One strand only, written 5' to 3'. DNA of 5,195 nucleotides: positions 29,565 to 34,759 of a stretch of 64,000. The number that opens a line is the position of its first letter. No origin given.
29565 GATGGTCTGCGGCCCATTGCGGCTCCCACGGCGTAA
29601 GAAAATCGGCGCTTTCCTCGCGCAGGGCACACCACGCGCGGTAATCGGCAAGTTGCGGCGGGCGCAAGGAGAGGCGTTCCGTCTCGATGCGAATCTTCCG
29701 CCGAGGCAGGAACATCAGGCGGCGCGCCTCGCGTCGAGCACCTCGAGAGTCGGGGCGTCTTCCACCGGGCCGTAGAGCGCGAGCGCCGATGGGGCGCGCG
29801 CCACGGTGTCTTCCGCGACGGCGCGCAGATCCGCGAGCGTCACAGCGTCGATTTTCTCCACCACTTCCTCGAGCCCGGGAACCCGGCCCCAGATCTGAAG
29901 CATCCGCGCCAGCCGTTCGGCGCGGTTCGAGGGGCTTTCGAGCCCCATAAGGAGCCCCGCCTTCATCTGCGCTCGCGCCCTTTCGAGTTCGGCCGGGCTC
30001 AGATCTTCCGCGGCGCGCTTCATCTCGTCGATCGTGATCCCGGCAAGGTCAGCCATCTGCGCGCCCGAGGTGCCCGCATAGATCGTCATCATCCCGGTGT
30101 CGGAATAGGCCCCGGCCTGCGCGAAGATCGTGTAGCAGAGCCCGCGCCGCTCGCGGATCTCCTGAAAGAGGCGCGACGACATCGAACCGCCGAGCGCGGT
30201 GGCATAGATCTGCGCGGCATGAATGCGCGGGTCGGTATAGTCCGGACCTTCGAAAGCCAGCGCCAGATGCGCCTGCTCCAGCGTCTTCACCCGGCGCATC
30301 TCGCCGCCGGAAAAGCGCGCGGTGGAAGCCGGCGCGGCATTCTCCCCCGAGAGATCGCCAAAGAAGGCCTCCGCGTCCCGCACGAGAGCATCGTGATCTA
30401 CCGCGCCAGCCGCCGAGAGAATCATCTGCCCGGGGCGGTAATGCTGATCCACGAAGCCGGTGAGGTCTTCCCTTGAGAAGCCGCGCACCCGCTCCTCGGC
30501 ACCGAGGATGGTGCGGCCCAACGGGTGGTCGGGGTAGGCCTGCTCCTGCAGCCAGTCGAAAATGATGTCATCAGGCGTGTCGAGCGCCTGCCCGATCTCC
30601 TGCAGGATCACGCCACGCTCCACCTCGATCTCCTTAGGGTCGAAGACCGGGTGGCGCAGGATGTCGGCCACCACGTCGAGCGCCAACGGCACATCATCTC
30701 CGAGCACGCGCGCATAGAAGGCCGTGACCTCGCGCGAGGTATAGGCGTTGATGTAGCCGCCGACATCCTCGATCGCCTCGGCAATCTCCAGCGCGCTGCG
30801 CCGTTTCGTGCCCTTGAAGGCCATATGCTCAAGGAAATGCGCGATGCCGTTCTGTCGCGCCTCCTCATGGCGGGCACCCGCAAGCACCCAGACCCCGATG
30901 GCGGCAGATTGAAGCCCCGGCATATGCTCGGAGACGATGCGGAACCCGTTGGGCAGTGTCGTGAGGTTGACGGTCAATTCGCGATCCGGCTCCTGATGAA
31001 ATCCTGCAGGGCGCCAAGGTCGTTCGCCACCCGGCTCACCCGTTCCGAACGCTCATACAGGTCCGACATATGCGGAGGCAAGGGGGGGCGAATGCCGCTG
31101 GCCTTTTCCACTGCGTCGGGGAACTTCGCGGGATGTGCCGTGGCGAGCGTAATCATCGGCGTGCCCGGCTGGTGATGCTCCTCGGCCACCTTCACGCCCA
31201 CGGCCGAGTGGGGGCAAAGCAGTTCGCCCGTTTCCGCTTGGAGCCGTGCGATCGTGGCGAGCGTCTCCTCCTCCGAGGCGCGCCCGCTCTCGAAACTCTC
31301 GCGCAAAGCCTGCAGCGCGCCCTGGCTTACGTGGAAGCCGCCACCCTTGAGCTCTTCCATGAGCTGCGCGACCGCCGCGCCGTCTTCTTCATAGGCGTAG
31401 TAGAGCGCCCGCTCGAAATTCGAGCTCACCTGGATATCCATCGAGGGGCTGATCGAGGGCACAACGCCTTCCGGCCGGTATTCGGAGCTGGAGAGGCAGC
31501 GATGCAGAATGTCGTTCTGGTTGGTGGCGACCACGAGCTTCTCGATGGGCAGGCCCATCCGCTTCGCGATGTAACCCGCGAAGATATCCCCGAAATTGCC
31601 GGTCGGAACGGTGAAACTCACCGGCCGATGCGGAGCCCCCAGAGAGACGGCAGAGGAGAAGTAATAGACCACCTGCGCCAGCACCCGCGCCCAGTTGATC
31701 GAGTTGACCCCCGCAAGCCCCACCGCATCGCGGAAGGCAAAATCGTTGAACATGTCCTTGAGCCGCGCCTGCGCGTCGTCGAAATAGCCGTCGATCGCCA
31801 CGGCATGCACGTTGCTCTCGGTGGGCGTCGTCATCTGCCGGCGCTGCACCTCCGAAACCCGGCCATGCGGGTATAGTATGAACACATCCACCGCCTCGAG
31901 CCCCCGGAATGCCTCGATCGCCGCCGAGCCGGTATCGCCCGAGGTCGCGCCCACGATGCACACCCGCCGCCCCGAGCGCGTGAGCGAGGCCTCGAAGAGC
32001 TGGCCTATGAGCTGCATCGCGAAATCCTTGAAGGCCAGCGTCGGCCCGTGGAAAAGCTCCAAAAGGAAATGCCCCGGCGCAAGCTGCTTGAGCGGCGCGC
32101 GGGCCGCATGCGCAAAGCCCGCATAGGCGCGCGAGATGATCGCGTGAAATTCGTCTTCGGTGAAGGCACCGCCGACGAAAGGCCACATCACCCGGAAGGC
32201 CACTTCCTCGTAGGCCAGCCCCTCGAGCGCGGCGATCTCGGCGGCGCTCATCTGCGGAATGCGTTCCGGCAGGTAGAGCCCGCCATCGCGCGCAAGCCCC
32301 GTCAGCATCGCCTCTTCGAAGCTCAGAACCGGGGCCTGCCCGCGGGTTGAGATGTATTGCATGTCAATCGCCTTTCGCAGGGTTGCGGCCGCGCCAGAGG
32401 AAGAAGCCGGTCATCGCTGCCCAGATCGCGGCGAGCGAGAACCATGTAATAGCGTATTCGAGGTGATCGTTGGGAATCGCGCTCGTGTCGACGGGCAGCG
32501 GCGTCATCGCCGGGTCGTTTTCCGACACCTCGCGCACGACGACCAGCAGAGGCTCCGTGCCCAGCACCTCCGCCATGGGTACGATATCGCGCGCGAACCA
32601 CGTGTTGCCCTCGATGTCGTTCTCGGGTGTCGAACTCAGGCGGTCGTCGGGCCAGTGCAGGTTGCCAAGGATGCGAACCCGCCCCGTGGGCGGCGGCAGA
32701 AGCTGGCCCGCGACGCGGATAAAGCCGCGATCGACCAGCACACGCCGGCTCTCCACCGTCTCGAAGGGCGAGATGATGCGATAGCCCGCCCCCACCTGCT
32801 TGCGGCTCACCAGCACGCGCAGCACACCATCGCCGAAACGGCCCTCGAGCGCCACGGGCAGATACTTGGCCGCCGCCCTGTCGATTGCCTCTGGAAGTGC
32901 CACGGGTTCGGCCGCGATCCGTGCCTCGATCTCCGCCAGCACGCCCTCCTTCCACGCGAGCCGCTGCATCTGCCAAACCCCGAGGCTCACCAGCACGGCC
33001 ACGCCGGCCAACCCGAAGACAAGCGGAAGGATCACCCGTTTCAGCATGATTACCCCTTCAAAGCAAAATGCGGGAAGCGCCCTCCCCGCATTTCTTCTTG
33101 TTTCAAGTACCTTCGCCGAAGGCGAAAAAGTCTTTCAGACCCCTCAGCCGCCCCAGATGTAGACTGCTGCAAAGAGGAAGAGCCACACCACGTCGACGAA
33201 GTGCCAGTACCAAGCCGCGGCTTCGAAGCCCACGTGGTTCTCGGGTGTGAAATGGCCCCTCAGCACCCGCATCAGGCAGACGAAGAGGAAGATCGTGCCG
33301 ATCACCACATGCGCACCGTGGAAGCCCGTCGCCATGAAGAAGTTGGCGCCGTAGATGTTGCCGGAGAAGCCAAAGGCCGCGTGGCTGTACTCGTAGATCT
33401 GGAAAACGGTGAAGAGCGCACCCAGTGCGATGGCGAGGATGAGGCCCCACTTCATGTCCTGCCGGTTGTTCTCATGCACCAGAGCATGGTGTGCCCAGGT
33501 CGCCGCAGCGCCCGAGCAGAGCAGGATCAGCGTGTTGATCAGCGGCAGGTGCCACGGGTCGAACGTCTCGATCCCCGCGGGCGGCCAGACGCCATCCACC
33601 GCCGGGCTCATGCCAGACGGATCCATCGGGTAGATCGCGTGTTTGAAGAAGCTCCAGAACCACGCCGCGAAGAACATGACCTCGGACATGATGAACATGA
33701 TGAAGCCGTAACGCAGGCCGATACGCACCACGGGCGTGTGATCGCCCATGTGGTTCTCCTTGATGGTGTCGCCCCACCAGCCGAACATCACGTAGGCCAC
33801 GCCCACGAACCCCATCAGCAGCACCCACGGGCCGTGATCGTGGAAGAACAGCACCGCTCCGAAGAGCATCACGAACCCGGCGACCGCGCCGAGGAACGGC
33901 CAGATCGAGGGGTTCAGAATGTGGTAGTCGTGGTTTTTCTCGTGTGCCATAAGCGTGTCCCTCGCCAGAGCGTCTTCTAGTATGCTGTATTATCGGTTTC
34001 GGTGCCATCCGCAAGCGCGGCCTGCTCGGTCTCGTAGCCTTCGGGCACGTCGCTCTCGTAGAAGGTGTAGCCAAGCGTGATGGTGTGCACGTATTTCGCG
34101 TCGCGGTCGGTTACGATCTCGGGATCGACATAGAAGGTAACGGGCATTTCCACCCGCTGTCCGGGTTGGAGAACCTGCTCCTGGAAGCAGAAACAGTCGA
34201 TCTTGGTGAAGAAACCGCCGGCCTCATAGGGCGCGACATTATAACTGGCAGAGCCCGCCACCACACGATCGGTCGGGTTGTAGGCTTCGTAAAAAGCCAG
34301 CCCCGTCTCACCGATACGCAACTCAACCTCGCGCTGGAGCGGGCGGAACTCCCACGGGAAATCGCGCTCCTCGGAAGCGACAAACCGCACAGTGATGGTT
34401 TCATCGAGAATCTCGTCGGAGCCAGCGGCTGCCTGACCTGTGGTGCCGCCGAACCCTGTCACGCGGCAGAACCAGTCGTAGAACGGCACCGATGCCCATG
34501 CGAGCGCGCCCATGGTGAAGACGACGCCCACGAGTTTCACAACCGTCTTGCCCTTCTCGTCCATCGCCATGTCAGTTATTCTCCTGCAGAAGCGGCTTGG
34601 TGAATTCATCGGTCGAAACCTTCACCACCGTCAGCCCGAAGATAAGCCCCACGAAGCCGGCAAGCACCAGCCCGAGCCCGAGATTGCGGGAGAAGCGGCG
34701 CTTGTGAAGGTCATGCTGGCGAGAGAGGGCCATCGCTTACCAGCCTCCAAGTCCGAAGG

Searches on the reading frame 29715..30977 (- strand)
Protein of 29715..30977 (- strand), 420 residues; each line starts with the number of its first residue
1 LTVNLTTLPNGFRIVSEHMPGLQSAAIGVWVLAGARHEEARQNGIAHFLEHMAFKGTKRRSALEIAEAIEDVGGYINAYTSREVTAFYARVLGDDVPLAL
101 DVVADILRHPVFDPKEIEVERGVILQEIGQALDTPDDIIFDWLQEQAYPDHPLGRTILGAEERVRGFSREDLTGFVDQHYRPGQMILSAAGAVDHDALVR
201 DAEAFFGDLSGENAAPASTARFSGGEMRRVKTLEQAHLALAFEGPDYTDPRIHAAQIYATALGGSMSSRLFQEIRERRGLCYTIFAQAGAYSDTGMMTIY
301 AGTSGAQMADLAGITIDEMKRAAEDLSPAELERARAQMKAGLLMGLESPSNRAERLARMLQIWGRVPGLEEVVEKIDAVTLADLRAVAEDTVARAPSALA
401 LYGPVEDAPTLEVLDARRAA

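Call 39: search_protein_families(library=pfam, proteins=[window:29715-30977:-], max_evalue=0.001)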
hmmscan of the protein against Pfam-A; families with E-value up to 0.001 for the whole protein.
window:29715-30977:- (420 aa): 2 families
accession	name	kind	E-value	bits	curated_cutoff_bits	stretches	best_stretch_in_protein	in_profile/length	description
PF00675.25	Peptidase_M16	-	3.7e-44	150.7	22.3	1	13-160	1-148/149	Insulinase (Peptidase family M16)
PF05193.26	Peptidase_M16_C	-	8.4e-41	140.3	23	1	167-338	2-181/181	Peptidase M16 inactive domain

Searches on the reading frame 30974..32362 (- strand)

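Call 39: search_protein_families(library=pfam, proteins=[window:30974-32362:-], max_evalue=0.001)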
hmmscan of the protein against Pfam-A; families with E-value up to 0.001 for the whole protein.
window:30974-32362:- (462 aa): 3 families
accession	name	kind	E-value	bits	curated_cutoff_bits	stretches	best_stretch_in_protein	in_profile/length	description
PF14821.11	Thr_synth_N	-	3.3e-29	101.3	25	1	2-80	1-79/79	Threonine synthase N terminus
PF00291.31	PALP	-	5.5e-19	69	35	1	101-331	28-244/295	Pyridoxal-phosphate dependent enzyme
PF24857.1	THR4_C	-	2.6e-11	43.9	27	1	386-455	1-82/85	Threonine synthase, C-terminal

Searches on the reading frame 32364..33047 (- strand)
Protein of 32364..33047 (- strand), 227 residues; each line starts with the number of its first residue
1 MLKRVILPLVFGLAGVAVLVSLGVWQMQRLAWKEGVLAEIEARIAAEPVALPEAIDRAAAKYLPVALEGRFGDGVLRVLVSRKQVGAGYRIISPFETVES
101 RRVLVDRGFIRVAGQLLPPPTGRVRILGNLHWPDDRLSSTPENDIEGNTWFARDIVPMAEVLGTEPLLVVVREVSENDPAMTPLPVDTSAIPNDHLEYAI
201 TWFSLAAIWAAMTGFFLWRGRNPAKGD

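Call 39: search_protein_families(library=pfam, proteins=[window:32364-33047:-], max_evalue=0.001)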
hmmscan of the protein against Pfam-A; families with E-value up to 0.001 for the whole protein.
window:32364-33047:- (227 aa): 1 family
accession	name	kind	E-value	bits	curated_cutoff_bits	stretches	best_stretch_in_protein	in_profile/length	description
PF02104.20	SURF1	-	3.8e-40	138.8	23.4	1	16-207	4-205/205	SURF1 family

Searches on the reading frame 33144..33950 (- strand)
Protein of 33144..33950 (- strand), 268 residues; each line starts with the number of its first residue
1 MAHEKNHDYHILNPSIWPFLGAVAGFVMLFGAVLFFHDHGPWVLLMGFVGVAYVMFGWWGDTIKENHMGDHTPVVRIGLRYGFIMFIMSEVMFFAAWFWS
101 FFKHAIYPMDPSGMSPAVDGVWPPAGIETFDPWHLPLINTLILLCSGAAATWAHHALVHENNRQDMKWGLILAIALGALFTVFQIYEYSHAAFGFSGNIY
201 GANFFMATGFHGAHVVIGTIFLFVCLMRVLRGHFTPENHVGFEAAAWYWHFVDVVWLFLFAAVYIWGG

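Call 39: search_protein_families(library=pfam, proteins=[window:33144-33950:-], max_evalue=0.001)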
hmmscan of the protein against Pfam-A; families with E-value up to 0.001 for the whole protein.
window:33144-33950:- (268 aa): 1 family
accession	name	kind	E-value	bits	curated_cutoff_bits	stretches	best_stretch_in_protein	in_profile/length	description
PF00510.24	COX3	-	4e-88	296.1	23.8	1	7-267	1-257/258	Cytochrome c oxidase subunit III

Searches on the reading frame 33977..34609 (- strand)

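Call 39: search_protein_families(library=pfam, proteins=[window:33977-34609:-], max_evalue=0.001)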
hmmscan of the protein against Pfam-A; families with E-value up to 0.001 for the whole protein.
window:33977-34609:- (210 aa): 1 family
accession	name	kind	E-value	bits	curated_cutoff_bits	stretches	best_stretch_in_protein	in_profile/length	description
PF04442.19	CtaG_Cox11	-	1.9e-54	184.2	25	1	40-185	1-148/148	Cytochrome c oxidase assembly protein CtaG/Cox11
